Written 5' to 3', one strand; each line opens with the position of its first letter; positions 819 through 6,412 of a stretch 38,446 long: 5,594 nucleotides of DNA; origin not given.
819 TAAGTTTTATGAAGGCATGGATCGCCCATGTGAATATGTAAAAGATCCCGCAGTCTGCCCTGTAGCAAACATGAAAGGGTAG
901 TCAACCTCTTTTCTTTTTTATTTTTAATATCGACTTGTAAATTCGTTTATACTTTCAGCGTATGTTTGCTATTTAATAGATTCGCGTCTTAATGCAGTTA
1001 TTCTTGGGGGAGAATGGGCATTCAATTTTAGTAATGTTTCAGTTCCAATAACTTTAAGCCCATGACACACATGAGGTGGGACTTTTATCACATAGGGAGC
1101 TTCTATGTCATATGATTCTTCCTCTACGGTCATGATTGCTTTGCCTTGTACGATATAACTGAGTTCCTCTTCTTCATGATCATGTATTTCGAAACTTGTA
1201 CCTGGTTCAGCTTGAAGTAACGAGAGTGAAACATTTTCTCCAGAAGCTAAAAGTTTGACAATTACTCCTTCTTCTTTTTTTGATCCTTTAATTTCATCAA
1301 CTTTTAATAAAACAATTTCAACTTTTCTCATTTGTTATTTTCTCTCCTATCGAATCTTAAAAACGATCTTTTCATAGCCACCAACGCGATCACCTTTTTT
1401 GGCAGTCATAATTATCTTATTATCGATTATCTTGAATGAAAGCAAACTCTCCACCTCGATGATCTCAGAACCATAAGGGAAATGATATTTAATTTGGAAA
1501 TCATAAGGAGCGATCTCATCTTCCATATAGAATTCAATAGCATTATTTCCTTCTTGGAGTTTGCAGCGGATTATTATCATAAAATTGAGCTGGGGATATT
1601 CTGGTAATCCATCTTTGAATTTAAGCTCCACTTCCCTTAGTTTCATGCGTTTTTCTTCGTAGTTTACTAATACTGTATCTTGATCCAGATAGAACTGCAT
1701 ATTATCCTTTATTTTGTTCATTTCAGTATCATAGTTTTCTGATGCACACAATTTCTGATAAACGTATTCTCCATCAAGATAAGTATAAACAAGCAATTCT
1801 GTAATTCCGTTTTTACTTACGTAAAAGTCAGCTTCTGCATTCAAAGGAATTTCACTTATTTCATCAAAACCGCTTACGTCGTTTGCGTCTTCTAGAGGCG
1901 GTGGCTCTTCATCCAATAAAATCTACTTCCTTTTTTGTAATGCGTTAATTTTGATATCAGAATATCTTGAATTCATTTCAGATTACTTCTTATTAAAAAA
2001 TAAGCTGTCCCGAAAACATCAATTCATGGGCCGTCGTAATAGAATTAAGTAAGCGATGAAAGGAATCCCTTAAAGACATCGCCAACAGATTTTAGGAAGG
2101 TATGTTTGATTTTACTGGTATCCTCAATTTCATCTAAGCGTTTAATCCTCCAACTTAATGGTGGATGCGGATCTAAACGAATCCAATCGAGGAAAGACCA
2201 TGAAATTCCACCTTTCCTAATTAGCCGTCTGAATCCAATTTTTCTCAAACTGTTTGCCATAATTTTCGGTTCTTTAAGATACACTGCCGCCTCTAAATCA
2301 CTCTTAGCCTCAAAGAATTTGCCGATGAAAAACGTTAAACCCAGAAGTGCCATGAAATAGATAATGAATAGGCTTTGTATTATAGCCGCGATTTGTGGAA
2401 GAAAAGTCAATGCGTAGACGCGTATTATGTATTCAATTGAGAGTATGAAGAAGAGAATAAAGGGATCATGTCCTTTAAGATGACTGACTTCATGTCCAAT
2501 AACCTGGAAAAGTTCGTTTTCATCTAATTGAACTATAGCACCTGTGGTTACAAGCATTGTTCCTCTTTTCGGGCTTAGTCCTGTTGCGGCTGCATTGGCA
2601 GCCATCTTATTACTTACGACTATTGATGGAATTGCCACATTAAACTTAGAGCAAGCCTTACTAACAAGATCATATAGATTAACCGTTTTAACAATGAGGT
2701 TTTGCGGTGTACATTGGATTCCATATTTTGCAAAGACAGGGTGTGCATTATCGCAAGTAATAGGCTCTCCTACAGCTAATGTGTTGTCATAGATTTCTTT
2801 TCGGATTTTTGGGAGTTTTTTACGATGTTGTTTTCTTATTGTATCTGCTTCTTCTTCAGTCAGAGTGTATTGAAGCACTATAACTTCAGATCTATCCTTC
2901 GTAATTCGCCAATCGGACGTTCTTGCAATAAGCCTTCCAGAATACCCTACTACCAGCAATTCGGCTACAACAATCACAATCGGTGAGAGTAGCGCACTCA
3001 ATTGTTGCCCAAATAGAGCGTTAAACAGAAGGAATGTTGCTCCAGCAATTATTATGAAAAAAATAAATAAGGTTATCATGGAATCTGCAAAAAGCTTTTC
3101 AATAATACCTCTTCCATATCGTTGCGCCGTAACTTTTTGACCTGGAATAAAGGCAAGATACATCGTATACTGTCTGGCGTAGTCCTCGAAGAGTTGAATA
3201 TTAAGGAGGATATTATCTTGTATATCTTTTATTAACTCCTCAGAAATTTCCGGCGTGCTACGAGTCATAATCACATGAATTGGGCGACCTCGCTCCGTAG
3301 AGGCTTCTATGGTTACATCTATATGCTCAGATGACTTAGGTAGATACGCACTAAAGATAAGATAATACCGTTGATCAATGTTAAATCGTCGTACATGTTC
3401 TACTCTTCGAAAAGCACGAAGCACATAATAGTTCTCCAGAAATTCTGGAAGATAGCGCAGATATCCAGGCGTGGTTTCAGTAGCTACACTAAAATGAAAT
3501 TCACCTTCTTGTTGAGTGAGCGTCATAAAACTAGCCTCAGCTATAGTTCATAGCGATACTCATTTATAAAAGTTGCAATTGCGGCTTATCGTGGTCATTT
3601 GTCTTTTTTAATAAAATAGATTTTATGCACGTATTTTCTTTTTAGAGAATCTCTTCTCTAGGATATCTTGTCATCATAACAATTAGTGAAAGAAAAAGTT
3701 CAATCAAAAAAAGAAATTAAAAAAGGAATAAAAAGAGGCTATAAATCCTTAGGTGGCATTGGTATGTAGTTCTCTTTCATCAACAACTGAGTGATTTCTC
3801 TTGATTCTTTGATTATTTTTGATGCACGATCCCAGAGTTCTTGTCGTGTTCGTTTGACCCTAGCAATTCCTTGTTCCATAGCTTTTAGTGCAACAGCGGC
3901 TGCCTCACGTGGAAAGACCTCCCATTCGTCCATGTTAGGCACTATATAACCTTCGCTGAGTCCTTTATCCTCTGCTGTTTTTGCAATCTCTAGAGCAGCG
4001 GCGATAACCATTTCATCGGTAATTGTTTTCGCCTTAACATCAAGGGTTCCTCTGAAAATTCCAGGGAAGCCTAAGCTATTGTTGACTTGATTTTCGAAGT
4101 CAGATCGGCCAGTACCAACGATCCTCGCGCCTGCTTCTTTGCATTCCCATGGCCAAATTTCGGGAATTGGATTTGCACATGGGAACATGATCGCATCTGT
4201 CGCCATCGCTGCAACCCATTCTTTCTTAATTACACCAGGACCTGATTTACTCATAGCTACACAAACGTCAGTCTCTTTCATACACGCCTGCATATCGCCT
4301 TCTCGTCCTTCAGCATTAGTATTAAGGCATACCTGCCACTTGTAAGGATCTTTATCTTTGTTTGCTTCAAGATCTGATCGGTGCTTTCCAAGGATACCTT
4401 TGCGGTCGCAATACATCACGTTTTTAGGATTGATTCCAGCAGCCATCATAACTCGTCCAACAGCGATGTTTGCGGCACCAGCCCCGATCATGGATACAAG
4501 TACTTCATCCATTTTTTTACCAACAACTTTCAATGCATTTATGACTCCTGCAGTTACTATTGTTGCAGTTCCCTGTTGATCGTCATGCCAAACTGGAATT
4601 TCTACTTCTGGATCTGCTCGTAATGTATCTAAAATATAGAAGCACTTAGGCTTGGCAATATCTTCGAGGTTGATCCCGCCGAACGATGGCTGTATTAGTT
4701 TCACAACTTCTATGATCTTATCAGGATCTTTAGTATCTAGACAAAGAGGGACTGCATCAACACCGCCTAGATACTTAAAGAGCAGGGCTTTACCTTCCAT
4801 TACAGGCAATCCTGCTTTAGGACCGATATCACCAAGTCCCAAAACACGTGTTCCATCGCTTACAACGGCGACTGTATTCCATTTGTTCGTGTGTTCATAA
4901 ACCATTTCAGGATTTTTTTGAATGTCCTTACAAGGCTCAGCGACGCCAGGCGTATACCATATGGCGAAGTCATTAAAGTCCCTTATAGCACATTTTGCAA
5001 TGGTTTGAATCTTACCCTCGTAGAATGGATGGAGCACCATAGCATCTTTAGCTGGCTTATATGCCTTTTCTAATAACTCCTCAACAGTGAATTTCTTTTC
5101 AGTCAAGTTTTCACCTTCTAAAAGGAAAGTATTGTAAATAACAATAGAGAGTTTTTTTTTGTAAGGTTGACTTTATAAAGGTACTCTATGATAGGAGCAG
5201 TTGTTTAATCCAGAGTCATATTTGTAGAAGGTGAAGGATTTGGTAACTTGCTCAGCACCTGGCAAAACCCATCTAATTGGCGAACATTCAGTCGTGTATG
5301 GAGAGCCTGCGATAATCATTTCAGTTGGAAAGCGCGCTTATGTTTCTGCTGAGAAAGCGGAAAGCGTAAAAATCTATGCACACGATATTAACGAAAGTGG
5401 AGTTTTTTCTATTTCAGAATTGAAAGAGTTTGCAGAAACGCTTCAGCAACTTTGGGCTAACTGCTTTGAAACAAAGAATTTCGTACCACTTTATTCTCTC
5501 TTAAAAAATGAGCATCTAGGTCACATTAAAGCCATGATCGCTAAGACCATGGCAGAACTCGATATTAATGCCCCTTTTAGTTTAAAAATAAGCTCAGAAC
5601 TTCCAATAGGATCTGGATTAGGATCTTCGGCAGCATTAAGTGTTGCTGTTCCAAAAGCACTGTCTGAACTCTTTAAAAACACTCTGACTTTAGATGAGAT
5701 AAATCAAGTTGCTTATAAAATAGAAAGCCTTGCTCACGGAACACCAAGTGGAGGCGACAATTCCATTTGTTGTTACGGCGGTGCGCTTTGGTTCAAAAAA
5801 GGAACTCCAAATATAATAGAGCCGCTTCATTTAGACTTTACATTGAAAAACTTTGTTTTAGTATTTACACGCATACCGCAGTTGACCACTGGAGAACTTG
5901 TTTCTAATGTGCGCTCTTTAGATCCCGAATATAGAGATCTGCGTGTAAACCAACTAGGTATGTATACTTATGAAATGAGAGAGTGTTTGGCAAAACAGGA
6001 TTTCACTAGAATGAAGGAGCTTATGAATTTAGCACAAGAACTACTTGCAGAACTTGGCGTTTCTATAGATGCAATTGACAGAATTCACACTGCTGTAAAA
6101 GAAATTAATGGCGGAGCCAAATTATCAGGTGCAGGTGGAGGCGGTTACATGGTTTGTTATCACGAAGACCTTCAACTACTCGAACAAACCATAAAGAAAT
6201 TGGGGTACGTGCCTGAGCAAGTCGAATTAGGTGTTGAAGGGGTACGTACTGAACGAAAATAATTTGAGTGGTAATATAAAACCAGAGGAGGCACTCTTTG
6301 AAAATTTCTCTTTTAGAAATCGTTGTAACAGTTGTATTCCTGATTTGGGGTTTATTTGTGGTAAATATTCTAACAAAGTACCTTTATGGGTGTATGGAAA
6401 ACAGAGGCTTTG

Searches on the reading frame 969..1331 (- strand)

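Call 58: search_protein_families(library=pfam, proteins=[window:969-1331:-], max_evalue=0.001)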
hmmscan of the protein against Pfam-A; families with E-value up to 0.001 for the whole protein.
window:969-1331:- (120 aa): 3 families
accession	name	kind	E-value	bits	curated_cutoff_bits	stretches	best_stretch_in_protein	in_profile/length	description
PF07883.17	Cupin_2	-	1.1e-10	41.5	27.2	1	41-100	5-64/70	Cupin domain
PF02311.25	AraC_binding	-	8.9e-06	25.9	21.1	1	42-98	11-67/135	AraC-like ligand binding domain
PF12973.13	Cupin_7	-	3.1e-05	24.2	27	1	11-67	8-66/105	ChrR Cupin-like domain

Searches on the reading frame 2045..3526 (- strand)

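Call 9: search_protein_families(library=pfam, proteins=[window:2045-3526:-], max_evalue=0.0001)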
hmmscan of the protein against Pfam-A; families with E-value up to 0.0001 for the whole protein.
window:2045-3526:- (493 aa): 1 family
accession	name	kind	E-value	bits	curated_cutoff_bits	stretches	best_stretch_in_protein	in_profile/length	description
PF01435.24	Peptidase_M48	-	3.6e-18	66.5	20.3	1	287-467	10-185/186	Peptidase family M48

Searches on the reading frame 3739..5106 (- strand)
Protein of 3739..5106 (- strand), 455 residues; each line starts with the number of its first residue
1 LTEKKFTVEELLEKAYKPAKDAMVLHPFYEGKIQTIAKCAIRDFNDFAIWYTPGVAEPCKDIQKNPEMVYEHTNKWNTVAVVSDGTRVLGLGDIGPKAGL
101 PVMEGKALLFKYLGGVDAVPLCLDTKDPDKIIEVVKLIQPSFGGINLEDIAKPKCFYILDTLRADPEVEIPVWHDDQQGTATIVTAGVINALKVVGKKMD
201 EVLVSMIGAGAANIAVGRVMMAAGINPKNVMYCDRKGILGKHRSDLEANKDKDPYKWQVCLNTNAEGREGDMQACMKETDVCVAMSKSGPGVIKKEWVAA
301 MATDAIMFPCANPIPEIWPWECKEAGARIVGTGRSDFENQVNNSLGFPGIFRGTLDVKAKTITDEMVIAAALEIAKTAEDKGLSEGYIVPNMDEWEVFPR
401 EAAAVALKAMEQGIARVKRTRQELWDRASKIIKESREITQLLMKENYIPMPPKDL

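Call 9: search_protein_families(library=pfam, proteins=[window:3739-5106:-], max_evalue=0.0001)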
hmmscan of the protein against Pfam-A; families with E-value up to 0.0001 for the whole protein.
window:3739-5106:- (455 aa): 2 families
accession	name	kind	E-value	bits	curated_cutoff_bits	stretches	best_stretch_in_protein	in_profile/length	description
PF00390.24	malic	-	7.7e-31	107.8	23.1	1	32-163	3-182/182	Malic enzyme, N-terminal domain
PF03949.21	Malic_M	-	4.4e-21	75.8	23.5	1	178-401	2-248/258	Malic enzyme, NAD binding domain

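Call 59: search_protein_families(library=ncbifam, proteins=[window:3739-5106:-], max_evalue=1e-10)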
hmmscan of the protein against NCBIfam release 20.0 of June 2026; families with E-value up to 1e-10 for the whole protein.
window:3739-5106:- (455 aa): 3 families
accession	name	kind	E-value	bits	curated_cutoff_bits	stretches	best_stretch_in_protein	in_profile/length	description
NF009501.0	PRK12861.1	subfamily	3.8e-88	296.4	1178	1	24-381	13-359/764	NADP-dependent malic enzyme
NF010052.0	PRK13529.1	subfamily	1.8e-34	119.3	326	1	134-420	234-542/564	oxaloacetate-decarboxylating malate dehydrogenase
NF041582.1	malolactic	exception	2.8e-20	72.5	850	1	145-420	227-521/536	malolactic enzyme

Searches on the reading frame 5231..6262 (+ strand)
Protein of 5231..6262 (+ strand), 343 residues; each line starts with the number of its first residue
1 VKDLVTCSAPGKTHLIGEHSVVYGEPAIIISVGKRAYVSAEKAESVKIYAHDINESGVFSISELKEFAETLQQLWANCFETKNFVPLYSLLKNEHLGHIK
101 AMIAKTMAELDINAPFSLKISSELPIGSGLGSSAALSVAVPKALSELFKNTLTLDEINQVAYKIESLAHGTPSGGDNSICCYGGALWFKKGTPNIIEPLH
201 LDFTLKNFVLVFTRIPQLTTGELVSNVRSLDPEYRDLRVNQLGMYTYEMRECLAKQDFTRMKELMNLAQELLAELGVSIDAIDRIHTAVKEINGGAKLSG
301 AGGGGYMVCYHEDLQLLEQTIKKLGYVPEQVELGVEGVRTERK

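Call 9: search_protein_families(library=pfam, proteins=[window:5231-6262:+], max_evalue=0.0001)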
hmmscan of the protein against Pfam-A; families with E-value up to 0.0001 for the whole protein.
window:5231-6262:+ (343 aa): 2 families
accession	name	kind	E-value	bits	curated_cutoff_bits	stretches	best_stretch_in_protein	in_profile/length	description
PF00288.32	GHMP_kinases_N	-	6.6e-20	71.6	22.3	1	99-184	3-87/87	GHMP kinases N terminal domain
PF08544.19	GHMP_kinases_C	-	2.7e-08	34.5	21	1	249-318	1-76/85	GHMP kinases C terminal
